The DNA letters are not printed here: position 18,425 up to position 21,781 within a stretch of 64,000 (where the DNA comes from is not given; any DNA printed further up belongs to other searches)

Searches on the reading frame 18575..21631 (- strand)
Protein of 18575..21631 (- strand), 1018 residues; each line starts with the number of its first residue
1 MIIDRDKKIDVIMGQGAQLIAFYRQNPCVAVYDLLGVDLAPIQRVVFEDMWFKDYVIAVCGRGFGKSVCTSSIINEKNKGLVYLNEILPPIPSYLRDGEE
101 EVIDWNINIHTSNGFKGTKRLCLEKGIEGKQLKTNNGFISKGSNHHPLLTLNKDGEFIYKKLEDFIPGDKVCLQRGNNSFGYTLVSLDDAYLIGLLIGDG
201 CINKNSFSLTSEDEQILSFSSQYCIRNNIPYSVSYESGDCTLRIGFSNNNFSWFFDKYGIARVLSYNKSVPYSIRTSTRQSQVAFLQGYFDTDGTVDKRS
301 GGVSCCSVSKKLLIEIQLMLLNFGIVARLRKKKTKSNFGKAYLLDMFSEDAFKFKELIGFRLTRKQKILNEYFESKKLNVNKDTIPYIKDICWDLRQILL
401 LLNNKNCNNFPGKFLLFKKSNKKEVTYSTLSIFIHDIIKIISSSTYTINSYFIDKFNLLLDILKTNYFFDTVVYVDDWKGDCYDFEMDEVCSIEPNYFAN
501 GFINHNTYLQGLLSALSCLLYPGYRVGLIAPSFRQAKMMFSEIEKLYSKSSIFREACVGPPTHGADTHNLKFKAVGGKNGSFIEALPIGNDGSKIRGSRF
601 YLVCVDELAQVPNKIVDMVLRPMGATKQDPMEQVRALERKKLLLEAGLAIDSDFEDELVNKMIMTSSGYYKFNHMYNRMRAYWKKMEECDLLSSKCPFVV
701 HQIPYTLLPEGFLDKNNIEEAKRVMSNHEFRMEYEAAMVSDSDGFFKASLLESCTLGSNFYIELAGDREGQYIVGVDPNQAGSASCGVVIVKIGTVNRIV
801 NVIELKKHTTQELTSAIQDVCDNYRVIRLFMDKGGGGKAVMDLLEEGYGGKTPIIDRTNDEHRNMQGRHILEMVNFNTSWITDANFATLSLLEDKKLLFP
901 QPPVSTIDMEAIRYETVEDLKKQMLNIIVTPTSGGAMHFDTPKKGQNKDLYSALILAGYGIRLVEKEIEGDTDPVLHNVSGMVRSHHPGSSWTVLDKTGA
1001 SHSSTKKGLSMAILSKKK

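Call 14: search_protein_families(library=phrogs, proteins=[window:18575-21631:-], max_evalue=0.00001)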
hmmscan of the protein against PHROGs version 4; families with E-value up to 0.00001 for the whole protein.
window:18575-21631:- (1018 aa): 8 families
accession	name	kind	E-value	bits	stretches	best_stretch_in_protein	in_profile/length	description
phrog_9666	-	unknown function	1.7e-24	87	1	65-510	63-490/779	-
phrog_2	-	head and packaging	1.4e-20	74.7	1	513-965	297-596/807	terminase large subunit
phrog_5909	-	head and packaging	3.4e-12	47.1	1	713-847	43-186/285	terminase large subunit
phrog_15503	-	unknown function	2.7e-11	44.3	0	507-646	99-215/245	-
phrog_4645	-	DNA, RNA and nucleotide metabolism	4.1e-10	40.3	1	177-317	97-247/308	endonuclease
phrog_7579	-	head and packaging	1.7e-07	31.7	1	518-628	42-138/239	terminase large subunit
phrog_30356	-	DNA, RNA and nucleotide metabolism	1.2e-06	27.9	1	114-389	416-685/823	helicase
phrog_9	-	head and packaging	2.4e-06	27.7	1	510-626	241-348/812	terminase large subunit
